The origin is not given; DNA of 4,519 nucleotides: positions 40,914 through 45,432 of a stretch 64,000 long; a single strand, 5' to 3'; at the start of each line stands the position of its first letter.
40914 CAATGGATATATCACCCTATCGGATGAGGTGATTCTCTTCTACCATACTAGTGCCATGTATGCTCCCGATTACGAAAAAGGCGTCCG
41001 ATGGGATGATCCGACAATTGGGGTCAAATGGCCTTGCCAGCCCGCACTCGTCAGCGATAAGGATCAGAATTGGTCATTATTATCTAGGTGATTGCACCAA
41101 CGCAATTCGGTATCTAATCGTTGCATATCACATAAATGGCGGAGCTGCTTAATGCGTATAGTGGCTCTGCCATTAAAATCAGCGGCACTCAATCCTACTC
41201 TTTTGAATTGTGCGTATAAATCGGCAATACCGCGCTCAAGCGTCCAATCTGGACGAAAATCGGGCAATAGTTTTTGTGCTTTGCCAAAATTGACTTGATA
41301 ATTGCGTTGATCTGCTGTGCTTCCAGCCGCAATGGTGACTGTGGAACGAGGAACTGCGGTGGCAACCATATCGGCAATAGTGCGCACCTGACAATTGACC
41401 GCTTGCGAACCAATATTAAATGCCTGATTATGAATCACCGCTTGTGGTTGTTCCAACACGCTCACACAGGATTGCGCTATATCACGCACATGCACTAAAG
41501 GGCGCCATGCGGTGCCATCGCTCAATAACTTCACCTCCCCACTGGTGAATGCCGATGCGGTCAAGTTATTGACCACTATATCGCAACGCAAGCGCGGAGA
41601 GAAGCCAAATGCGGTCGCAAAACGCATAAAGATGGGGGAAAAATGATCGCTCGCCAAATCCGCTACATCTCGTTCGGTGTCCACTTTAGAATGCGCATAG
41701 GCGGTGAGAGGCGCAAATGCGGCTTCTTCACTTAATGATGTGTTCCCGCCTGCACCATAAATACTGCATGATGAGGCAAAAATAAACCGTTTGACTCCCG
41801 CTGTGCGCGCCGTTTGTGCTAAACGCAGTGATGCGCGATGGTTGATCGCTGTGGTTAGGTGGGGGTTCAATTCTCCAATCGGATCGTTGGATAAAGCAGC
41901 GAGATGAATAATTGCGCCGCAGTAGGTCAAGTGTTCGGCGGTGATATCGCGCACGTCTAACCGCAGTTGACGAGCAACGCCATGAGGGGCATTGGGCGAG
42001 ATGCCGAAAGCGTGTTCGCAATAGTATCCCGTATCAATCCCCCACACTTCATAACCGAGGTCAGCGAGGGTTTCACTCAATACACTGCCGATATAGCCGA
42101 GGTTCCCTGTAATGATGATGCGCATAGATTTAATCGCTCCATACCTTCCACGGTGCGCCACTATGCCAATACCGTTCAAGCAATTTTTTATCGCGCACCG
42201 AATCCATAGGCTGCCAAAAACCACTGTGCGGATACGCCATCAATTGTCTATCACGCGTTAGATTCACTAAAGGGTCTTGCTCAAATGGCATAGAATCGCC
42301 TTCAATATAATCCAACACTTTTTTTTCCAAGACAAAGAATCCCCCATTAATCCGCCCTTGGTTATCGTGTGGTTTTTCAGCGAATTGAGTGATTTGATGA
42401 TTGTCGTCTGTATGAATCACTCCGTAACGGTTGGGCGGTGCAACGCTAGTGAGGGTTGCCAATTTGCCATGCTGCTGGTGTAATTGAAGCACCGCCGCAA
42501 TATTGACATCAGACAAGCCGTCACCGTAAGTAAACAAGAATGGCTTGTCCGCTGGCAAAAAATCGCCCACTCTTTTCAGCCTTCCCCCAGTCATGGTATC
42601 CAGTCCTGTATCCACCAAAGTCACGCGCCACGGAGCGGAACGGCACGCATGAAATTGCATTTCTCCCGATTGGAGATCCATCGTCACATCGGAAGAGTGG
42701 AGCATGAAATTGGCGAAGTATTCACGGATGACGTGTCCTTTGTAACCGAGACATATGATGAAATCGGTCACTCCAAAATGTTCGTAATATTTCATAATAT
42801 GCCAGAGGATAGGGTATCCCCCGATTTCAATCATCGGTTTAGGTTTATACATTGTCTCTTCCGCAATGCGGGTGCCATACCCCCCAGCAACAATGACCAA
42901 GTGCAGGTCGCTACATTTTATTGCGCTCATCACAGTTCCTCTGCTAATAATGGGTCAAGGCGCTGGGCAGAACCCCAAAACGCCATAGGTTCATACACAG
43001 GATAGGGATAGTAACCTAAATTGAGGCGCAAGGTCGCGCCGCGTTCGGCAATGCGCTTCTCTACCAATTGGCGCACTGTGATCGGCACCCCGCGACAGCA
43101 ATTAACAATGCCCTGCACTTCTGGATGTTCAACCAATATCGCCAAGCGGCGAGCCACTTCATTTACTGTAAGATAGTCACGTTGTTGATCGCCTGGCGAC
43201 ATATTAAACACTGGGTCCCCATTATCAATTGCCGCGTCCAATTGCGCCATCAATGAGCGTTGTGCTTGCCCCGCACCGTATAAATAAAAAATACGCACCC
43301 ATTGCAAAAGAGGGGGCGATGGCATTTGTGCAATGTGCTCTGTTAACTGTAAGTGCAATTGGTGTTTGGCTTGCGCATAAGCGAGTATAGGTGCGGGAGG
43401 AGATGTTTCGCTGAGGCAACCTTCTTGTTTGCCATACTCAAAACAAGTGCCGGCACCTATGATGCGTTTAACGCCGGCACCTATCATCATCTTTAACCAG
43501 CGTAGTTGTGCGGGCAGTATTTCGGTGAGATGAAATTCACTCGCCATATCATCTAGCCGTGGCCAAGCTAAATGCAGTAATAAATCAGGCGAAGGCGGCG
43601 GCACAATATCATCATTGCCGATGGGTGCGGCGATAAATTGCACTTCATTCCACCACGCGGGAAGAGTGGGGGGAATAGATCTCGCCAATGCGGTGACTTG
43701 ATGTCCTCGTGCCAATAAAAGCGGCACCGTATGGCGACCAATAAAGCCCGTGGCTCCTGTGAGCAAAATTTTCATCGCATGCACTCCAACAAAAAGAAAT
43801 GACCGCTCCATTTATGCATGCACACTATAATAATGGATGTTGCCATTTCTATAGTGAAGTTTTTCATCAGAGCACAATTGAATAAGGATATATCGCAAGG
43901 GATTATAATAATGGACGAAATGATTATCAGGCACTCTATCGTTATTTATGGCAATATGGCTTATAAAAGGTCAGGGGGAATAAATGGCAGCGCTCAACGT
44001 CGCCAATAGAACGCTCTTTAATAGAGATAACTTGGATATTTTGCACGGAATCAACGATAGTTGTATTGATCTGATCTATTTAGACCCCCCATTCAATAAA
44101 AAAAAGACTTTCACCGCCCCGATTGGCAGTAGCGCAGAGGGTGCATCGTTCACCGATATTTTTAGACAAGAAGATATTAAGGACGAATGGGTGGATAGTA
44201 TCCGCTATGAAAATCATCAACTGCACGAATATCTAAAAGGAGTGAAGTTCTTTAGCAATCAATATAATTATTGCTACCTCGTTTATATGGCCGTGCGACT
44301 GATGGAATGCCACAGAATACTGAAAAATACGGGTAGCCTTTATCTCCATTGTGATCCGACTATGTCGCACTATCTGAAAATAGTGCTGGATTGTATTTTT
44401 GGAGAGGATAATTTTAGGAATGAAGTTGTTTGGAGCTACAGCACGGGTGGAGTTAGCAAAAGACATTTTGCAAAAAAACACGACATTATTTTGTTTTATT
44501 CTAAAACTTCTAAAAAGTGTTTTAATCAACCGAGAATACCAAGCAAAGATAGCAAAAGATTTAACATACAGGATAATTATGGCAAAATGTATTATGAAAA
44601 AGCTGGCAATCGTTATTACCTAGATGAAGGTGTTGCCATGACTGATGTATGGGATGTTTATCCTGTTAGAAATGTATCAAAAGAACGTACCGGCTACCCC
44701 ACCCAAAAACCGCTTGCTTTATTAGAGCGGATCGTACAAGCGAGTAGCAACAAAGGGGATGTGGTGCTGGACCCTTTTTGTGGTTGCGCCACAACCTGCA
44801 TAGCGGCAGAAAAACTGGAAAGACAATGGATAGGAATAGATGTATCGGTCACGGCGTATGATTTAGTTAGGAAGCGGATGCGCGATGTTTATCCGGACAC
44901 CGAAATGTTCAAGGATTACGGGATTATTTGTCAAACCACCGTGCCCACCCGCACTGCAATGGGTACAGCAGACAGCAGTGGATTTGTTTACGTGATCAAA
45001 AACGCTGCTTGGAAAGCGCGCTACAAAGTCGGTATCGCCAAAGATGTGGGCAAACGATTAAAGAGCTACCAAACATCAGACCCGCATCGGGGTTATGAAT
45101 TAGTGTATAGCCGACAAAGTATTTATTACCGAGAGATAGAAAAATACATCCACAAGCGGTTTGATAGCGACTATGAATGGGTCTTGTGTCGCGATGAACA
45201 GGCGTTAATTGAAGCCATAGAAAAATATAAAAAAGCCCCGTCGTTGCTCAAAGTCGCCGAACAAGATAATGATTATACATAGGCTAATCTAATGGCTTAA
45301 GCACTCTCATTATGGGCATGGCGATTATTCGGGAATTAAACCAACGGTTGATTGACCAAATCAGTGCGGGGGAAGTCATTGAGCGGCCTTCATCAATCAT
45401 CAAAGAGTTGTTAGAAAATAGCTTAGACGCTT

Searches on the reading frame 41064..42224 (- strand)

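Call 9: search_protein_families(library=pfam, proteins=[window:41064-42224:-], max_evalue=0.01)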
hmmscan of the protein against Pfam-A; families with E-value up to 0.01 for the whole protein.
window:41064-42224:- (386 aa): 5 families
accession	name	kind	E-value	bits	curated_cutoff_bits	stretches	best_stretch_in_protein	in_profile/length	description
PF01370.27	Epimerase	-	1.1e-41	143.3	20.9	1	36-272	1-240/240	NAD dependent epimerase/dehydratase family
PF16363.11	GDP_Man_Dehyd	-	5e-21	76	27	1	37-334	1-330/332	GDP-mannose 4,6 dehydratase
PF04321.23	RmlD_sub_bind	-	2.6e-14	53.4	27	1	34-273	1-214/287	RmlD substrate binding domain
PF01073.25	3Beta_HSD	-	0.00037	20.1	22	1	37-187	1-157/280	3-beta hydroxysteroid dehydrogenase/isomerase family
PF02719.21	Polysacc_synt_2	-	0.0062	16.2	20.2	0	102-152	78-128/293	Polysaccharide biosynthesis protein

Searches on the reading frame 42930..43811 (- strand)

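Call 9: search_protein_families(library=pfam, proteins=[window:42930-43811:-], max_evalue=0.01)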
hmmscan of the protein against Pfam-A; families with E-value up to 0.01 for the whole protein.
window:42930-43811:- (293 aa): 6 families
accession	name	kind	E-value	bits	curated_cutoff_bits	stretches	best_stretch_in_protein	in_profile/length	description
PF01370.27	Epimerase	-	8.2e-25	88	20.9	1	15-238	1-239/240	NAD dependent epimerase/dehydratase family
PF16363.11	GDP_Man_Dehyd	-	5.4e-12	46.2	27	2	106-261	110-270/332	GDP-mannose 4,6 dehydratase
PF13460.12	NAD_binding_10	-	1.8e-06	28.4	27.2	1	19-45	1-28/184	NAD(P)H-binding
PF05368.20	NmrA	-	0.00072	19.7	27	1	14-46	4-36/298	NmrA-like family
PF04321.23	RmlD_sub_bind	-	0.007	15.9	27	0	13-45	1-33/287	RmlD substrate binding domain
PF07993.18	NAD_binding_4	-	0.0086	15.7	20.1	0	17-44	1-31/258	Male sterility protein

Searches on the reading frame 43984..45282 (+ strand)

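Call 9: search_protein_families(library=pfam, proteins=[window:43984-45282:+], max_evalue=0.01)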
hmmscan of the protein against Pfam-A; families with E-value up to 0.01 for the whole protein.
window:43984-45282:+ (432 aa): 5 families
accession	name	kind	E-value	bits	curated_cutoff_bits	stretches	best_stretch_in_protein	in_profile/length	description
PF01555.25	N6_N4_Mtase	-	5.4e-47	161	26.7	1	28-294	1-218/221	DNA methylase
PF10544.15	T5orf172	-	2.6e-08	34.7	20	1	333-397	1-71/101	T5orf172 domain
PF13455.12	MUG113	-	2e-06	28.7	22.3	1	347-407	1-66/73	Meiotically up-regulated gene 113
PF02086.21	MethyltransfD12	-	0.0002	21.6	22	0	246-301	8-64/253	D12 class N6 adenine-specific DNA methyltransferase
PF03602.21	Cons_hypoth95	-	0.0062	16.7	24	0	9-42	93-128/182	Conserved hypothetical protein 95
